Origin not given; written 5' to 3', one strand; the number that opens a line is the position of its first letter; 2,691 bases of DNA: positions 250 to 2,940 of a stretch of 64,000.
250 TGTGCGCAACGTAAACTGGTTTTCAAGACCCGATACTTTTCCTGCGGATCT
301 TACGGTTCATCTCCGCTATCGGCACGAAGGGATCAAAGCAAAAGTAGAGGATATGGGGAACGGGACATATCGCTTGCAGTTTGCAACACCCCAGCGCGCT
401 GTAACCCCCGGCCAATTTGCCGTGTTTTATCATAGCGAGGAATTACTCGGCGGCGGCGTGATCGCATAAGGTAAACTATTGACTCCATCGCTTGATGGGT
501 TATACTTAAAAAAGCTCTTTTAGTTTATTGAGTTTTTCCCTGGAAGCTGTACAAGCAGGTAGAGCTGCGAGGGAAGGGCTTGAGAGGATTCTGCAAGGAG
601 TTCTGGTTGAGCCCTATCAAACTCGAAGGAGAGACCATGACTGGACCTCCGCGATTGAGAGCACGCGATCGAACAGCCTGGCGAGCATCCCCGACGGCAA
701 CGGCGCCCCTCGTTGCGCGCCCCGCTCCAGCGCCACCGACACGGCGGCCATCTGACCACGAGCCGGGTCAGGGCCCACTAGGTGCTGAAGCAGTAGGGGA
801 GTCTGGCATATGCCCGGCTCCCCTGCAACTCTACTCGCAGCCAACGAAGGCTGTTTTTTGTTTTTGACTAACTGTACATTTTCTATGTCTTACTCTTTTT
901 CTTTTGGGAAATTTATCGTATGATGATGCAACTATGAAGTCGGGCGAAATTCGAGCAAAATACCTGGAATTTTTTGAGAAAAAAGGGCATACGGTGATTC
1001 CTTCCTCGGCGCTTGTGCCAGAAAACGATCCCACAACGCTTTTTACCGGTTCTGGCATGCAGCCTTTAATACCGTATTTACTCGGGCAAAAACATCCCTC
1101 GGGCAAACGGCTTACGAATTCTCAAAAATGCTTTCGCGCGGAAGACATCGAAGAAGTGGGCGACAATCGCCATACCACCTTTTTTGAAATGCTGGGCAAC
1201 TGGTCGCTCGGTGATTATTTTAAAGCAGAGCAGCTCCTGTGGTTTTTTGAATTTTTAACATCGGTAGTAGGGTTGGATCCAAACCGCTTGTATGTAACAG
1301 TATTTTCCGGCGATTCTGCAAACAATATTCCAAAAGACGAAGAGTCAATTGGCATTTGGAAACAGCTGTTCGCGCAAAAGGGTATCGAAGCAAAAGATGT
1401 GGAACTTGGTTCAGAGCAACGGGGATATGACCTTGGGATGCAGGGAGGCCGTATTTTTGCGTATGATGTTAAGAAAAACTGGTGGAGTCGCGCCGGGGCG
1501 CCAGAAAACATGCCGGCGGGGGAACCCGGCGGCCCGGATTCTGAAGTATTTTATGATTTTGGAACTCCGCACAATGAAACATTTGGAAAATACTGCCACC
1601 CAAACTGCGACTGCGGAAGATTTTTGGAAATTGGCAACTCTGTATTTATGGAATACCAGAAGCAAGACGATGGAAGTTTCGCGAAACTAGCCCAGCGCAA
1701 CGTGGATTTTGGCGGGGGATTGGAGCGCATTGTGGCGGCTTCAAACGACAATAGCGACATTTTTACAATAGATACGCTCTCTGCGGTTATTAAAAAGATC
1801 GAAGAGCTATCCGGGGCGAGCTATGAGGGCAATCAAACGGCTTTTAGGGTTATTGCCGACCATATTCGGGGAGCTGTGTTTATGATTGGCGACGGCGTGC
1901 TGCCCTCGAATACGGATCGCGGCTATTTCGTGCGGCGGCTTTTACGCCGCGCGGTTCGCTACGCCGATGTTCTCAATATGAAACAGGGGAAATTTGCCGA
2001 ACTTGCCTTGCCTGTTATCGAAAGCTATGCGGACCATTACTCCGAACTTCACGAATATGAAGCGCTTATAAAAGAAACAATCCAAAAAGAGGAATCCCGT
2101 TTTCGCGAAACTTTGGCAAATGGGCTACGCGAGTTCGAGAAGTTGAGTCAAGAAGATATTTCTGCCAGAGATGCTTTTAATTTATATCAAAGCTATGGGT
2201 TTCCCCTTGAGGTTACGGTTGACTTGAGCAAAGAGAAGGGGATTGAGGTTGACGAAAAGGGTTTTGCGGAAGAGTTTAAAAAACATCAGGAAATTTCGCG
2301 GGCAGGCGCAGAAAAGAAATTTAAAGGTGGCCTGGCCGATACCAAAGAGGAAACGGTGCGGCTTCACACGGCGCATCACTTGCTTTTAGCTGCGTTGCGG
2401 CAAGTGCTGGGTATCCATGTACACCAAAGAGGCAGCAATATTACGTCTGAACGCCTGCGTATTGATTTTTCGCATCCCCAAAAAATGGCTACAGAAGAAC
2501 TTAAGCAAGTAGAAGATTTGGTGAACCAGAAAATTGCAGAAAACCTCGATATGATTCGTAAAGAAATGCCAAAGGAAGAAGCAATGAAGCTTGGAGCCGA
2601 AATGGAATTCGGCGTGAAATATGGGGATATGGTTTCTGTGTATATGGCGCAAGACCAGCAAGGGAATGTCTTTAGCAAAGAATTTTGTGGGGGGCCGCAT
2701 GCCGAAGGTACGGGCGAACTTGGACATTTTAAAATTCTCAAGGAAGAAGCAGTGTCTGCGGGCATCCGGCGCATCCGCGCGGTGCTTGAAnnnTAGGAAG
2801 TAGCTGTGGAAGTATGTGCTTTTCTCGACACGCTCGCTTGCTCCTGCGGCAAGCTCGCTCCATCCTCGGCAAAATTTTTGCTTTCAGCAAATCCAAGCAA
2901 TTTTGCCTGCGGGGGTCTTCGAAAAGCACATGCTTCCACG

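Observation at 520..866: About 300-nt GC-rich structured RNA upstream of alaS whose closing helix competes with the terminator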

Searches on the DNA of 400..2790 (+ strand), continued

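Call 71: search_with_rna_model(model_id=R2, sources=[L100, L101, L102, L103, L104, L105, L106, L107, L108, L109, L110, L111, L112, L113, L114, L115, L116, L117, L118, L119, L120, L121, L122, L123, L124, L125, L126, L127, L128, L129, L130, L131, L132, L133, L134, L135, L136, L137, L138, L139, L140, L141, L142, L143, L144, L145, L146, L147, L148, L149, L150, L151, L152, L153, L154, L155, L156, L157, L158, L159, L160, L161, L162, L163, L164, L165, L166], max_evalue=1)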
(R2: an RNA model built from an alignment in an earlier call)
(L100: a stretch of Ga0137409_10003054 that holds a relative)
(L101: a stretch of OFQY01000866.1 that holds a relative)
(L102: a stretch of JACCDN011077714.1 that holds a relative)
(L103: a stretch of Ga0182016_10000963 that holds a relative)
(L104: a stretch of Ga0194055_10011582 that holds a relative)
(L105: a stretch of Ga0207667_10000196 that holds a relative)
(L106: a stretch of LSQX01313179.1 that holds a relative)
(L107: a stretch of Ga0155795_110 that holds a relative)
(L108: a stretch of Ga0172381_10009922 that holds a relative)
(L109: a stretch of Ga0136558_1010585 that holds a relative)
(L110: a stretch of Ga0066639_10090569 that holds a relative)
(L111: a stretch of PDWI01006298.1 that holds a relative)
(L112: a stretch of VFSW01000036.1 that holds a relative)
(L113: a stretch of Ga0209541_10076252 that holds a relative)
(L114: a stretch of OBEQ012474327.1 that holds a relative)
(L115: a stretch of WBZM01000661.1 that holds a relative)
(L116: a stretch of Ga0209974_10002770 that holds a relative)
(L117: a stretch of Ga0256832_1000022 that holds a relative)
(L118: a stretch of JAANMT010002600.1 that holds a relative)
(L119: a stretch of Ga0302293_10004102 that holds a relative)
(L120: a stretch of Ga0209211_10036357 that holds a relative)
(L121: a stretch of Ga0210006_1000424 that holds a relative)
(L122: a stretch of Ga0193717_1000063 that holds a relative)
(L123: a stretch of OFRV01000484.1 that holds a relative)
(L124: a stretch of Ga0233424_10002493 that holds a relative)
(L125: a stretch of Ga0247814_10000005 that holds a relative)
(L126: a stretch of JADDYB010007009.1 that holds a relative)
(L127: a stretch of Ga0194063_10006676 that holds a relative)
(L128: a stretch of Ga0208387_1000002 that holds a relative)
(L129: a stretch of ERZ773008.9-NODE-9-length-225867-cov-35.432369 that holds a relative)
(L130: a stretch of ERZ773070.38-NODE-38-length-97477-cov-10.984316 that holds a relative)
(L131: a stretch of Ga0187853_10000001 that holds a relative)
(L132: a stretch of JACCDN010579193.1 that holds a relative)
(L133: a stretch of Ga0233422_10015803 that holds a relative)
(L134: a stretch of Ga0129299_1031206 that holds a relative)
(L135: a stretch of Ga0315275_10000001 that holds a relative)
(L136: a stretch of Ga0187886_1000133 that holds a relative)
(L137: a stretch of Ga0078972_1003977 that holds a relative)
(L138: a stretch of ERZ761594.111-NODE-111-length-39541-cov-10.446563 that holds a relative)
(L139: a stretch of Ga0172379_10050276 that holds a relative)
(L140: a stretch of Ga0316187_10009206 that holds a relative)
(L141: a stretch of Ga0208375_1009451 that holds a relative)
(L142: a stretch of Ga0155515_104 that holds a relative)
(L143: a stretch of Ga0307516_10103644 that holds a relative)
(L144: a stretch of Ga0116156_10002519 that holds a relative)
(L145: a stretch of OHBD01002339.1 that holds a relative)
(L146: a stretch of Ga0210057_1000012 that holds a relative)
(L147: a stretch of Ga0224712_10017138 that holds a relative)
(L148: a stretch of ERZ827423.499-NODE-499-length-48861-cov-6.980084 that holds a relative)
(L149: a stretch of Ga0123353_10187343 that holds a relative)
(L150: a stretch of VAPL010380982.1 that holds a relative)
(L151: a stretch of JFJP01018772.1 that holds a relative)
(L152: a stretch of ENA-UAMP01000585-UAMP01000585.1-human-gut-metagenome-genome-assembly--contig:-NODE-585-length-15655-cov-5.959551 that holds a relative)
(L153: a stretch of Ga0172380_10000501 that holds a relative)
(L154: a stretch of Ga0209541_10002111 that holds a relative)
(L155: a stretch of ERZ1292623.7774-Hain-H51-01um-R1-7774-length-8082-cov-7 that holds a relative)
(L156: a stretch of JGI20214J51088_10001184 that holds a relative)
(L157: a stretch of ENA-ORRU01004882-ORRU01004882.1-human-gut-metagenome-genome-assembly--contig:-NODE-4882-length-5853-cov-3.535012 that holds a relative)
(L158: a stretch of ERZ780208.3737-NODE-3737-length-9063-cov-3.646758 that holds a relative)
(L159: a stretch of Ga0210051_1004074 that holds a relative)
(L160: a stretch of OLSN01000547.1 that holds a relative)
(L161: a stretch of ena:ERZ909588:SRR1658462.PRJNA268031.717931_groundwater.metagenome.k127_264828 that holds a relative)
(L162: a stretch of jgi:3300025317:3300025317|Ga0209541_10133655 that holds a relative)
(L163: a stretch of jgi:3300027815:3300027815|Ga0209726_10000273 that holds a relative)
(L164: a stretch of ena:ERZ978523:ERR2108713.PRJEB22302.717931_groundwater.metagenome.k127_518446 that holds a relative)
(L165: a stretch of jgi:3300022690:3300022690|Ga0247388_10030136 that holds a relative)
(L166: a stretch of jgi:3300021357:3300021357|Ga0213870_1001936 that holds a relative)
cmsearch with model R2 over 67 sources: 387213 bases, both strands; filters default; matches with E-value up to 1: 2.
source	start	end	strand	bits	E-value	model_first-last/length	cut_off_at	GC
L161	1236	1374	+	171.7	4.6e-44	1-139/139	no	0.6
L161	1309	1342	-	25.3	0.00014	74-107/139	no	0.65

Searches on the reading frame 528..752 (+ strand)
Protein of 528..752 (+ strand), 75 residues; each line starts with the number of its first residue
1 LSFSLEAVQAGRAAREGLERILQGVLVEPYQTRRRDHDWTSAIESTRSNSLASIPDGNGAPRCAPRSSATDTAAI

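Call 24: search_protein_families(library=pfam, proteins=[window:528-752:+], max_evalue=1)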
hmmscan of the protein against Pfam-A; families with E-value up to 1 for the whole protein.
seq(75 aa): 1 family
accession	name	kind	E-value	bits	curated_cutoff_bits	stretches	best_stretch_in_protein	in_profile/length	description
PF01724.21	DUF29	-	0.19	12.4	22.5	1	12-49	43-80/138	Domain of unknown function DUF29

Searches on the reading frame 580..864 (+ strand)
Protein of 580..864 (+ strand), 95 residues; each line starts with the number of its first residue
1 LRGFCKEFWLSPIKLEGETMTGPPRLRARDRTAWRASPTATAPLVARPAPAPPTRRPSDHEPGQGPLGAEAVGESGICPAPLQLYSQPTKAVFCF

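Call 18: find_homologous_proteins(query=window:580-864:+, max_evalue=0.01)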
Query window:580-864:+: 4 candidates shared short words with the query, none scored E <= 0.01.

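Call 24: search_protein_families(library=pfam, proteins=[window:580-864:+], max_evalue=1)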
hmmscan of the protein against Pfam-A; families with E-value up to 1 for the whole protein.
seq(95 aa): 0 families

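Call 32: search_protein_representatives(protein=window:637-864:+)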
Query: 76 residues. Proteins with E-value up to 0.001 (for the whole library): 2; up to 1e-10: 0; up to 1e-30: 0. The best 2 are listed.
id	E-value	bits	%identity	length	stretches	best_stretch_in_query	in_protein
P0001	1.1e-10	57.6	27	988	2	27-64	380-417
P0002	1.3e-05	41.5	36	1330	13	10-48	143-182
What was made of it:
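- Tried and rejected: The ATG-637 ORF against 1.84 billion representatives gave only two matches, to 988- and 1330-aa proteins over multiple short stretches, which I take to be low-complexity matches (call 32).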

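Call 52: list_cluster_members(proteins=[window:637-864:+, window:580-864:+, window:620-844:-, window:523-759:-, window:528-752:+, window:620-751:-, window:620-688:-, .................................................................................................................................])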
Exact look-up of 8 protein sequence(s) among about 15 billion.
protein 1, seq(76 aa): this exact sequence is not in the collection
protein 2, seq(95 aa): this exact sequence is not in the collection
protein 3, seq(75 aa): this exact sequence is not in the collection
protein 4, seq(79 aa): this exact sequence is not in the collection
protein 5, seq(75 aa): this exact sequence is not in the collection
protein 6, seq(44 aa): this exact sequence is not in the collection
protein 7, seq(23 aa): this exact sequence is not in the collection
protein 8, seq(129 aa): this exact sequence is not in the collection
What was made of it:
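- Tried and rejected: An exact look-up of eight ORF variants found none in the collection (call 52).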

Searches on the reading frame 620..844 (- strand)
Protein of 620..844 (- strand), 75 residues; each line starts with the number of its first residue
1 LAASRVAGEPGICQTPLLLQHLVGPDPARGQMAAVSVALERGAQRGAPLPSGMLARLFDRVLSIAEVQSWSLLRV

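Call 24: search_protein_families(library=pfam, proteins=[window:620-844:-], max_evalue=1)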
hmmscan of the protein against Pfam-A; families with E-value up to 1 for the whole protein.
seq(75 aa): 1 family
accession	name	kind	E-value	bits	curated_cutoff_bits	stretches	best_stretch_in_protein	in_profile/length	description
PF06952.16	PsiA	-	0.12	12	25.3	1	22-64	8-50/237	PsiA protein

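Call 27: find_homologous_proteins(query=window:620-844:-, max_evalue=0.01)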
Query seq(75 aa): no candidate shares three 5-residue words with the query. No homologue found.
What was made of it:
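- Protein searches returned nothing or only low-complexity matches (calls 18, 24, 27, 32, 52). There is no Pfam family and no real homologue among 1.8-5.8 billion proteins (calls 18, 24, 27, 32).
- Tried and rejected: The two most coding-like frames were searched against 5.8 billion proteins with no hit (calls 18, 27).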
